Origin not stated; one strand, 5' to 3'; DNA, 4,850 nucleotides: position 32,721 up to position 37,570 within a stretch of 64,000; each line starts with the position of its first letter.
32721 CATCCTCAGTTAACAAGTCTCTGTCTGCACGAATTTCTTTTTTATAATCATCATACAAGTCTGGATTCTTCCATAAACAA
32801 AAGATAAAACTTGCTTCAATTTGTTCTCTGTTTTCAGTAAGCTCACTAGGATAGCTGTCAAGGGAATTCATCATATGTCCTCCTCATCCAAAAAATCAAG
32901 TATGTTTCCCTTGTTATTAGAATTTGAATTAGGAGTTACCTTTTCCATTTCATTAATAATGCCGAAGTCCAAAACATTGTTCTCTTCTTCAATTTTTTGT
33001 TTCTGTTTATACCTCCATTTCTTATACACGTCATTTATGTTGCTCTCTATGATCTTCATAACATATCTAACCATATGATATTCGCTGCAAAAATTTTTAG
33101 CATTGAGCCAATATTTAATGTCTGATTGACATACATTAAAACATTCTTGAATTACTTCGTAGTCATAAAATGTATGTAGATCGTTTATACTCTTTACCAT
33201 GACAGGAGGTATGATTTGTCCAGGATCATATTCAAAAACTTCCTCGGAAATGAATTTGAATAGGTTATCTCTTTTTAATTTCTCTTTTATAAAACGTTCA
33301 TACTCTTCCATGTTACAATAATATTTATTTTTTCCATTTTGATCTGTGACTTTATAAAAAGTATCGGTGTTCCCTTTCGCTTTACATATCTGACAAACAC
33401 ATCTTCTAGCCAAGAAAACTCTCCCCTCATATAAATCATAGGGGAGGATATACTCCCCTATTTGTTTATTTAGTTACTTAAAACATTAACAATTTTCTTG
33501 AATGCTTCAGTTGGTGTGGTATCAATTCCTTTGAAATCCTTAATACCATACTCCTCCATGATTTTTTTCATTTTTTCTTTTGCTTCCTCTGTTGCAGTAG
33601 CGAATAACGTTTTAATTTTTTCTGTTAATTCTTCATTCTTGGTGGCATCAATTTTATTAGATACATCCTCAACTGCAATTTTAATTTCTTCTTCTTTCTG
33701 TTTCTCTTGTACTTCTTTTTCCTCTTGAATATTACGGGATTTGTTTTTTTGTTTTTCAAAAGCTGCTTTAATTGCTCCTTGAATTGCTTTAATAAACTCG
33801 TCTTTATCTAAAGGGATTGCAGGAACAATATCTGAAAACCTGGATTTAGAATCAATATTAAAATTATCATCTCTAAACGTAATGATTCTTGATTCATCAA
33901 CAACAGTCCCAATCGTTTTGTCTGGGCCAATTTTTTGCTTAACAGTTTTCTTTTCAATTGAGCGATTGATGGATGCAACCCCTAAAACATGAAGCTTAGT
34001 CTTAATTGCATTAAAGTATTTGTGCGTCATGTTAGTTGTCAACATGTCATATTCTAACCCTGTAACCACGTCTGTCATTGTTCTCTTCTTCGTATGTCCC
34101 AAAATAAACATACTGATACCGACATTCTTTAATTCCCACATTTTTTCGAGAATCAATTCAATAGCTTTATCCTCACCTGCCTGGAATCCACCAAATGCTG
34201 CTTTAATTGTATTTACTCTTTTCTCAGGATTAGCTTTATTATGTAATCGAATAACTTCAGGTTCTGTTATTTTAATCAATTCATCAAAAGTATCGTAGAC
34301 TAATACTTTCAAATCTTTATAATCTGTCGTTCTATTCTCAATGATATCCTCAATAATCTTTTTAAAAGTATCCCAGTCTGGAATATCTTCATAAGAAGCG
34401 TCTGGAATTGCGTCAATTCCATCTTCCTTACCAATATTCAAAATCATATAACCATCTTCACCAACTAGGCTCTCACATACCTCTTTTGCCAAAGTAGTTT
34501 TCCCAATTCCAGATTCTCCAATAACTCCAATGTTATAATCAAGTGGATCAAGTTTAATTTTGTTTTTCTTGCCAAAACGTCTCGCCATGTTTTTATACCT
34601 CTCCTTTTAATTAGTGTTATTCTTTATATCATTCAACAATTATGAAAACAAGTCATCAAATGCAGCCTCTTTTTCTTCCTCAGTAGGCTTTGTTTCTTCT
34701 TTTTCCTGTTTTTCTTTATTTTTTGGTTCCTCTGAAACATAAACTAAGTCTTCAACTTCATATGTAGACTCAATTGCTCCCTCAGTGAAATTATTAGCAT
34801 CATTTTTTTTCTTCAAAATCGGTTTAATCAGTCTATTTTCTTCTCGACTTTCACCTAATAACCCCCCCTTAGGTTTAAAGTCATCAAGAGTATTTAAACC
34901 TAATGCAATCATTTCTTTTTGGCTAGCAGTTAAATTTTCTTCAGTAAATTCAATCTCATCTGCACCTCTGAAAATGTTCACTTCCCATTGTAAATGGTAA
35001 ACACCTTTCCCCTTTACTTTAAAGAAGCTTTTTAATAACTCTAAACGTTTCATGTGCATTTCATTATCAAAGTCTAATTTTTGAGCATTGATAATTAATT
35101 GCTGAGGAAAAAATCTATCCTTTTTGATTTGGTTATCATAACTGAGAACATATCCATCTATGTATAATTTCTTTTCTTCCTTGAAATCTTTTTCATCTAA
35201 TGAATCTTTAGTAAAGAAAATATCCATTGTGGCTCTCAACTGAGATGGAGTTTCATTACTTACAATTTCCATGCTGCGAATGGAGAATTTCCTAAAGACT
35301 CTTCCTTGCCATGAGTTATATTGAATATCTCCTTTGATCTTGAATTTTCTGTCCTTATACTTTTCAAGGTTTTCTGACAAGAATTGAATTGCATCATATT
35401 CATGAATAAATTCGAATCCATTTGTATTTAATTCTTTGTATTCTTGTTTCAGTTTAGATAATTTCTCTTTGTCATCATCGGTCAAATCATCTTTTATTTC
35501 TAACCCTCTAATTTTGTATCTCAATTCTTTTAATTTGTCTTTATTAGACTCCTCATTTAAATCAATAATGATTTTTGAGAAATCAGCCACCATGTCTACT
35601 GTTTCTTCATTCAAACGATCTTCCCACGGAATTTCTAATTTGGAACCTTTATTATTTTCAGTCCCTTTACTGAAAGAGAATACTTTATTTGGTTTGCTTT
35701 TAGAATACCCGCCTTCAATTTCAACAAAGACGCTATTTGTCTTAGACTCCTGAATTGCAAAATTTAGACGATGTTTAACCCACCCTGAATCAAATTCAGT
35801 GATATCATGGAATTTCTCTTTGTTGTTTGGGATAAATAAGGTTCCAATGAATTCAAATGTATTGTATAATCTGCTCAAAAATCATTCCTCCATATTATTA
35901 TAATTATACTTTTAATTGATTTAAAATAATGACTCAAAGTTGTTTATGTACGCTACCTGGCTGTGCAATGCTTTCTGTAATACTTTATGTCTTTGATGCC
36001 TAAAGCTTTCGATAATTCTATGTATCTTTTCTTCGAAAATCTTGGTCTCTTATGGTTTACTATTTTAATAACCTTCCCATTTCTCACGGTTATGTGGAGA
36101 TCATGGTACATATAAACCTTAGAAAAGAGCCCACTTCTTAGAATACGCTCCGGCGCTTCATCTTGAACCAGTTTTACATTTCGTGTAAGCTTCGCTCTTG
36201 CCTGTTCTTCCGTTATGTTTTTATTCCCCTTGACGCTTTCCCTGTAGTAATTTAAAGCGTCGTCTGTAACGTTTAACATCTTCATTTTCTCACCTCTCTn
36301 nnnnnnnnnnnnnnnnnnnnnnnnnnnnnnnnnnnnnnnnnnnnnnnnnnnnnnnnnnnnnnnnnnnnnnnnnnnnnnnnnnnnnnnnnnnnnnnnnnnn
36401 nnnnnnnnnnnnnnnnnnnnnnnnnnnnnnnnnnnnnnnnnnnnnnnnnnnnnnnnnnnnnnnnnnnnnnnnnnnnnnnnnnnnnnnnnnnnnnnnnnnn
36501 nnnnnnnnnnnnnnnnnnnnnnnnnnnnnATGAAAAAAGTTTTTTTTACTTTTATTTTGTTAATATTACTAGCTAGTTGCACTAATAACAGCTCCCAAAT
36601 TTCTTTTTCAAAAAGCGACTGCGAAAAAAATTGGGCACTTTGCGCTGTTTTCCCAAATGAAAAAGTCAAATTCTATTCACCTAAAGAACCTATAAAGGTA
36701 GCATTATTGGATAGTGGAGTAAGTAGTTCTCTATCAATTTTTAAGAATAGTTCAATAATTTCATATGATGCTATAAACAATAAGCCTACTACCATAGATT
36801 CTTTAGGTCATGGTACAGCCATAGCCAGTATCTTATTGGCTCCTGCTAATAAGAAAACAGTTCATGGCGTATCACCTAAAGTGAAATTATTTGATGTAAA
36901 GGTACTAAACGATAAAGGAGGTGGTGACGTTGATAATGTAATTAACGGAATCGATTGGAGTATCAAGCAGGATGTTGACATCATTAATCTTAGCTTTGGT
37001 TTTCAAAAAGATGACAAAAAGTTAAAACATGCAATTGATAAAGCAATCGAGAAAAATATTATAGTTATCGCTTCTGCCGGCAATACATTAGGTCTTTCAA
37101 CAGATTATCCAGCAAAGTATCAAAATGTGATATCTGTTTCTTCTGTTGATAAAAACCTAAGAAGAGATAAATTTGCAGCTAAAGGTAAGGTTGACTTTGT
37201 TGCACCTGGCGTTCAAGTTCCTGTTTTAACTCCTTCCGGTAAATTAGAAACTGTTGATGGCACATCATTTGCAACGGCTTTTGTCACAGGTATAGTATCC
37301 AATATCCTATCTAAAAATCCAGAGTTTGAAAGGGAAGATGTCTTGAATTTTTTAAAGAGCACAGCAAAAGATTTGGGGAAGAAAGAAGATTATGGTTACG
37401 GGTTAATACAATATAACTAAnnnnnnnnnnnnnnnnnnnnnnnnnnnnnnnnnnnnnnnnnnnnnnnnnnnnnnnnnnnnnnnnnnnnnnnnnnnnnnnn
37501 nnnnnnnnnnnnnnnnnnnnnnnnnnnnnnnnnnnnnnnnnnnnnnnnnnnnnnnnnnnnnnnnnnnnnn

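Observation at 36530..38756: Prophage-borne protease-activated polymorphic toxin system: S8 lipoprotein protease, secreted pro-toxin and CPCC immunity protein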

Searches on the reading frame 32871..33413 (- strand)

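Call 49: search_protein_families(library=phrogs, proteins=[window:32871-33413:-], max_evalue=0.00001)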
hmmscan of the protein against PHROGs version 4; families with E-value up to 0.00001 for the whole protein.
window:32871-33413:- (180 aa): 2 families
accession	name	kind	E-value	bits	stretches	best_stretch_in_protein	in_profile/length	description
phrog_6344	-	unknown function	1.2e-13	52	1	4-168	6-196/208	-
phrog_25520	-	unknown function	3.6e-09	37.5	1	72-143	47-119/148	-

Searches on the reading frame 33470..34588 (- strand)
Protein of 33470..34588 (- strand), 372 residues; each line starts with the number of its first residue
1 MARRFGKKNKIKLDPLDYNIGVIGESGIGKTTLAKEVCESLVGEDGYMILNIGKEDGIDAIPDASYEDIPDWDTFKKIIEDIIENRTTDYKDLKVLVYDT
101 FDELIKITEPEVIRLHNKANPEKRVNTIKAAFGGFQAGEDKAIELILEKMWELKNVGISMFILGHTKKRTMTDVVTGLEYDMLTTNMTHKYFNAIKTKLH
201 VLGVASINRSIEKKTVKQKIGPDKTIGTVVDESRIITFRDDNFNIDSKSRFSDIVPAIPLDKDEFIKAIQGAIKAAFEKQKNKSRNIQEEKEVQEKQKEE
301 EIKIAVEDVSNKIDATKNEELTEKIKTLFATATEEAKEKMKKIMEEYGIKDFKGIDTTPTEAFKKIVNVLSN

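Call 3: search_protein_families(library=pfam, proteins=[window:33470-34588:-], max_evalue=0.1)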
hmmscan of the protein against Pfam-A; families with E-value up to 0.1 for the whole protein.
window:33470-34588:- (372 aa): 11 families
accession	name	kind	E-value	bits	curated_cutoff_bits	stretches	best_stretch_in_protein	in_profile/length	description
PF13479.12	AAA_24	-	2.2e-24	86.8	27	1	18-251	3-195/195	AAA domain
PF00005.33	ABC_tran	-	2.6e-05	25.3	25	1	20-51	14-45/137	ABC transporter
PF13191.12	AAA_16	-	0.00037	21.5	32.6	1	22-64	29-64/167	AAA ATPase domain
PF13401.12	AAA_22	-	0.0028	18.4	27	1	21-57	9-33/130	AAA domain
PF20720.3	nSTAND3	-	0.004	17.3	27.2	1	22-60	22-59/155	Novel STAND NTPase 3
PF00931.28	NB-ARC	-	0.013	15.2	23.5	1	19-60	20-65/248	NB-ARC domain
PF05729.18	NACHT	-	0.02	15.2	26.7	1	22-41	5-24/167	NACHT domain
PF00004.35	AAA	-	0.035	15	21.2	1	22-106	3-71/131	ATPase family associated with various cellular activities (AAA)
PF00910.28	RNA_helicase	-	0.057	14.3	21.5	0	22-43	3-24/105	RNA helicase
PF13671.12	AAA_33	-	0.062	14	27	0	22-41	4-23/143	AAA domain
PF25199.1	nSTAND_NTPase5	-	0.075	13.3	34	0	20-52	44-76/145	Novel STAND NTPase 5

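Call 47: search_dna_similar(query=window:33470-34588:-, collection=phages, mode=protein, max_rows=15)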
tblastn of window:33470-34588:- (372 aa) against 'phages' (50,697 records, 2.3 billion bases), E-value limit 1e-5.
Records with a match: 4; places in all: 4; records where one place covers at least 80% of the query: 0.
Best place of each record, by identity: <60% 4.
By first word of the organism name: Thomasclavelia 2; Lysinibacillus 1; Bacteriophage 1.
By host as written in the record: Thomasclavelia ramosa YY17 2; Lysinibacillus capsici DO76 1; - 1.
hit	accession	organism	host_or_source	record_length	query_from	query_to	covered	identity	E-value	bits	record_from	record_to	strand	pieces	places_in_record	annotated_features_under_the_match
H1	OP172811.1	Lysinibacillus phage LC76P1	Lysinibacillus capsici DO76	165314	1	285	77%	57.8%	3e-102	336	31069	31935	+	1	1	hypothetical protein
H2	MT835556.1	Bacteriophage sp.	human fecal samples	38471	1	279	75%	53.5%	8e-91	303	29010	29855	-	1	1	record has no annotation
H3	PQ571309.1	Thomasclavelia phage TR-TP1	Thomasclavelia ramosa YY17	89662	9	274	72%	30.4%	2e-26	117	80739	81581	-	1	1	Sak4-like ssDNA annealing protein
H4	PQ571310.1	Thomasclavelia phage TR-TP2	Thomasclavelia ramosa YY17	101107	9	274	72%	30.4%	2e-26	117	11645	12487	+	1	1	Sak4-like ssDNA annealing protein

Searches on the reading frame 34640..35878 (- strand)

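Call 3: search_protein_families(library=pfam, proteins=[window:34640-35878:-], max_evalue=0.1)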
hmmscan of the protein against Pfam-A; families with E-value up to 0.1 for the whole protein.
window:34640-35878:- (412 aa): 2 families
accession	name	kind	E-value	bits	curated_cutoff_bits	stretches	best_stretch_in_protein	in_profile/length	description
PF13023.12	HD_3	-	0.02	15.2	22.5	1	114-184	75-147/165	HD domain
PF23764.1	Beta-barrel_GLAA-B_II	-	0.053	14.2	28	0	150-177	9-36/67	GLAA-B beta-barrel domain II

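Call 49: search_protein_families(library=phrogs, proteins=[window:34640-35878:-], max_evalue=0.00001)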
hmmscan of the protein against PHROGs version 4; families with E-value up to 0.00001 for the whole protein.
window:34640-35878:- (412 aa): 0 families

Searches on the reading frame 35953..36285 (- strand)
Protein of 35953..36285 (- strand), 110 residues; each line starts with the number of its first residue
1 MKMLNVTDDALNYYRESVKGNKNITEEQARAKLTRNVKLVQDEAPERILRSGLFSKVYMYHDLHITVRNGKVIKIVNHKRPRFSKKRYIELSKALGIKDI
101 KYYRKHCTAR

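Call 3: search_protein_families(library=pfam, proteins=[window:35953-36285:-], max_evalue=0.1)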
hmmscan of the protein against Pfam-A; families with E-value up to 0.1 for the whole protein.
window:35953-36285:- (110 aa): 1 family
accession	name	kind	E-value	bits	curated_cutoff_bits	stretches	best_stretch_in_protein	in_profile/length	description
PF04288.19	MukE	-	0.071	12.4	25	1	44-79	96-131/229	MukE-like family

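Call 49: search_protein_families(library=phrogs, proteins=[window:35953-36285:-], max_evalue=0.00001)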
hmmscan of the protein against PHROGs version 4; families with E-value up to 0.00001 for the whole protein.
window:35953-36285:- (110 aa): 1 family
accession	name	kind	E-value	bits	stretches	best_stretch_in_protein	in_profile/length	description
phrog_15690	-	unknown function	1.8e-45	154.6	1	1-109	1-112/114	-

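Call 51: search_dna_similar(query=window:35953-36285:-, collection=phages, mode=protein, max_rows=25)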
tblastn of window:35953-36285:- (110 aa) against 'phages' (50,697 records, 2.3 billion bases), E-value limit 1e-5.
Records with a match: 27; places in all: 27; records where one place covers at least 80% of the query: 27.
Best place of each record, by identity: <60% 27.
By first word of the organism name: Bacillus 24; Geobacillus 2; Psychrobacillus 1.
By host as written in the record: Bacillus subtilis BEST7003 9; Bacillus subtilis 5; Bacillus subtilis subsp. subtilis str. 168 5; - 3; Bacillus subtilis Delta6 3; Bacillus subtilis str. 168 1; Psychrobacillus psychrodurans 1.
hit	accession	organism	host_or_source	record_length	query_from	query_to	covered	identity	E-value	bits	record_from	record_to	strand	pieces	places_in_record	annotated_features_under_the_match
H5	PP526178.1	Bacillus phage phi3T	Bacillus subtilis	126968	10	105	87%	52.0%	6e-18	83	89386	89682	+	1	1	record has no annotation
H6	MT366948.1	Bacillus phage Hyb3phi3Ts-SPbeta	Bacillus subtilis subsp. subtilis str. ...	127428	10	105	87%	52.0%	6e-18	83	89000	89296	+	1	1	hypothetical protein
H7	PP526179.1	Bacillus phage phi3T-SPBeta hybrid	Bacillus subtilis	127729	10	105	87%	52.0%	6e-18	83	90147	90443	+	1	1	record has no annotation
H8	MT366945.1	Bacillus phage phi3Ts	Bacillus subtilis subsp. subtilis str. ...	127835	10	105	87%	52.0%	6e-18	83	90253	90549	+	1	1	hypothetical protein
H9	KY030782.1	Bacillus phage phi3T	Bacillus subtilis str. 168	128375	10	105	87%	52.0%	6e-18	83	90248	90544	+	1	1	hypothetical protein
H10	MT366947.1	Bacillus phage Hyb2phi3Ts-SPbeta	Bacillus subtilis subsp. subtilis str. ...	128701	10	105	87%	52.0%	6e-18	83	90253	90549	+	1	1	hypothetical protein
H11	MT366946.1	Bacillus phage Hyb1phi3Ts-SPbeta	Bacillus subtilis subsp. subtilis str. ...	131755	10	105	87%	52.0%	6e-18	83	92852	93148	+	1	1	hypothetical protein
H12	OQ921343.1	Bacillus phage SPbetaL3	Bacillus subtilis BEST7003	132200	10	105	87%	52.0%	6e-18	83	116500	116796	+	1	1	hypothetical protein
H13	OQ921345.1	Bacillus phage SPbetaL5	Bacillus subtilis BEST7003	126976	10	105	87%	52.0%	7e-18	83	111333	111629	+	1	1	hypothetical protein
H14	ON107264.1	Bacillus phage BUCT083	Bacillus subtilis subsp. subtilis str. ...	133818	10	105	87%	52.0%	7e-18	83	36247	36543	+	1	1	hypothetical protein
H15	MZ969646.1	Bacillus phage BUCT082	Bacillus subtilis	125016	10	102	85%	53.6%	4e-18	83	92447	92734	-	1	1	hypothetical protein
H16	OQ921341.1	Bacillus phage SPbetaL1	Bacillus subtilis BEST7003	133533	1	102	93%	47.3%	1e-20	91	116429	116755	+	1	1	hypothetical protein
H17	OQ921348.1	Bacillus phage SPbetaL8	Bacillus subtilis BEST7003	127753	1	102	93%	47.3%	2e-20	90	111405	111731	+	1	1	hypothetical protein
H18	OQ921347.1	Bacillus phage SPbetaL7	Bacillus subtilis BEST7003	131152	1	102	93%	47.3%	2e-20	90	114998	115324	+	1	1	hypothetical protein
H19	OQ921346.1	Bacillus phage SPbetaL6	Bacillus subtilis BEST7003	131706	1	102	93%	47.3%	2e-20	90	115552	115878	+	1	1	hypothetical protein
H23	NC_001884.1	Bacillus phage SPBc2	Bacillus subtilis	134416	1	102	93%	47.3%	3e-19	87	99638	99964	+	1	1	yorE: hypothetical protein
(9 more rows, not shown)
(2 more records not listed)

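Call 53: get_annotated_region(hit=H23, flank=9000)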
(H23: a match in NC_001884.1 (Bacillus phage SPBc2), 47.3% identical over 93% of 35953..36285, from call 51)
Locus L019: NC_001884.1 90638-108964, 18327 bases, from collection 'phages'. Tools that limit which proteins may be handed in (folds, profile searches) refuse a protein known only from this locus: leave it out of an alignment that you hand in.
description: Bacillus phage SPBc2, complete genome.
organism: Bacillus phage SPBc2 (NCBI taxid 2932878)
taxonomy: Viruses; Duplodnaviria; Heunggongvirae; Uroviricota; Caudoviricetes; Spbetavirus; Spbetavirus SPbeta
host: Bacillus subtilis; source: -; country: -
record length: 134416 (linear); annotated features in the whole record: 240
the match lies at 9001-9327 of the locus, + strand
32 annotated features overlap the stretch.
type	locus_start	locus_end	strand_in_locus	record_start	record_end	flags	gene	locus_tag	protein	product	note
CDS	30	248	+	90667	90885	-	yoqN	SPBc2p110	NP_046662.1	hypothetical protein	-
stem_loop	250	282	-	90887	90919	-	-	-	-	-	-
stem_loop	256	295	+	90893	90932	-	-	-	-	-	-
CDS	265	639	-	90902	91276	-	yoqO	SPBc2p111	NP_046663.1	YoqO family protein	-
CDS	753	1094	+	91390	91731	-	yoqP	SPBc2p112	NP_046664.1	hypothetical protein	-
CDS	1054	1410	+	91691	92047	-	yoqR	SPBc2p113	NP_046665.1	hypothetical protein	-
CDS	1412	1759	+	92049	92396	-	yoqS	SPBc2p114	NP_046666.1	hypothetical protein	-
stem_loop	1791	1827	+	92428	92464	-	-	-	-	-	-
CDS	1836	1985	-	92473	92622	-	yoqT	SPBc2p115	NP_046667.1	hypothetical protein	-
CDS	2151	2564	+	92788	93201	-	yoqU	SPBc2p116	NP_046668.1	hypothetical protein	-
stem_loop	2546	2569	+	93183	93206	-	-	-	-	-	-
stem_loop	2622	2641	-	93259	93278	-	-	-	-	-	-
CDS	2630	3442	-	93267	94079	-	yoqV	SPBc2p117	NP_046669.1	SPBc2 prophage-derived DNA ligase-like protein LigB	similar to part of DNA ligases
CDS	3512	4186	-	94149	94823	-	yoqW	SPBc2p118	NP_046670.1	SOS response-associated peptidase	similar to Escherichia coli YedG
CDS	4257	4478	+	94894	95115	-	yoqX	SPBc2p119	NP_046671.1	hypothetical protein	-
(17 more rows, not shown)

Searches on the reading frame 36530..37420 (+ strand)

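Call 3: search_protein_families(library=pfam, proteins=[window:36530-37420:+], max_evalue=0.1)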
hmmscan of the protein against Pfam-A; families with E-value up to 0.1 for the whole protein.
window:36530-37420:+ (296 aa): 2 families
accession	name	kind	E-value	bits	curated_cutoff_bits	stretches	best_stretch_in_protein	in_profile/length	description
PF00082.27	Peptidase_S8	-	2.6e-47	162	21.8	1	55-291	4-288/288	Subtilase family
PF08139.17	LPAM_1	-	0.02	15.8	20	1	1-17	1-17/18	Prokaryotic membrane lipoprotein lipid attachment site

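Call 4: search_protein_families(library=ncbifam, proteins=[window:36530-37420:+], max_evalue=0.1)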
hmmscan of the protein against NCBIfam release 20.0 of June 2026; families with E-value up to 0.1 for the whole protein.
window:36530-37420:+ (296 aa): 8 families
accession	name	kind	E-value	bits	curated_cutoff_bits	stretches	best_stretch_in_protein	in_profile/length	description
TIGR03921.1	T7SS_mycosin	equivalog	2e-44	152.1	278.75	1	55-294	15-280/353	type VII secretion-associated serine protease mycosin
NF049966.1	QH_SP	equivalog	1e-36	126.3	165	1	56-284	1-216/219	subtilisin-like serine protease QhpE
TIGR03895.1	protease_PatA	subfamily_domain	2.7e-18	66.1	421.05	1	94-264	1-181/606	PatA/PatG family cyanobactin maturation protease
NF033595.1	denti_PrtP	equivalog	5.6e-15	55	300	1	143-291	333-494/606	dentilisin complex serine proteinase subunit PrtP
NF042956.1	IteS_antiphage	equivalog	2.2e-08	32.8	900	1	50-189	253-397/747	S8 family anti-phage peptidase IteS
NF040553.1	SGO_0316_fam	subfamily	0.0001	20.1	1400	1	79-185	345-463/1486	SGO_0316/SGO_0317 family LPXTG-anchored serine peptidase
NF040809.1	germ_prot_CspBA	exception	0.002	15.8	1250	1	214-257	999-1042/1099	bifunctional germination protease/germinant receptor pseudoprotease CspBA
NF051851.1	AtpSerPepEprS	equivalog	0.0066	14.5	1700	1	201-282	257-340/988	autotransporter serine peptidase EprS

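Call 50: search_protein_families(library=phrogs, proteins=[window:36530-37420:+], max_evalue=0.0001)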
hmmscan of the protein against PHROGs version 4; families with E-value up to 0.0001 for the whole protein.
window:36530-37420:+ (296 aa): 2 families
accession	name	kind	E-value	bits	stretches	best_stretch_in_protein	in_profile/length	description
phrog_3677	-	other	1.7e-62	212.6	1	52-295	594-848/1125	protease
phrog_3964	-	unknown function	6.6e-15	55.5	1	51-203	272-443/779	-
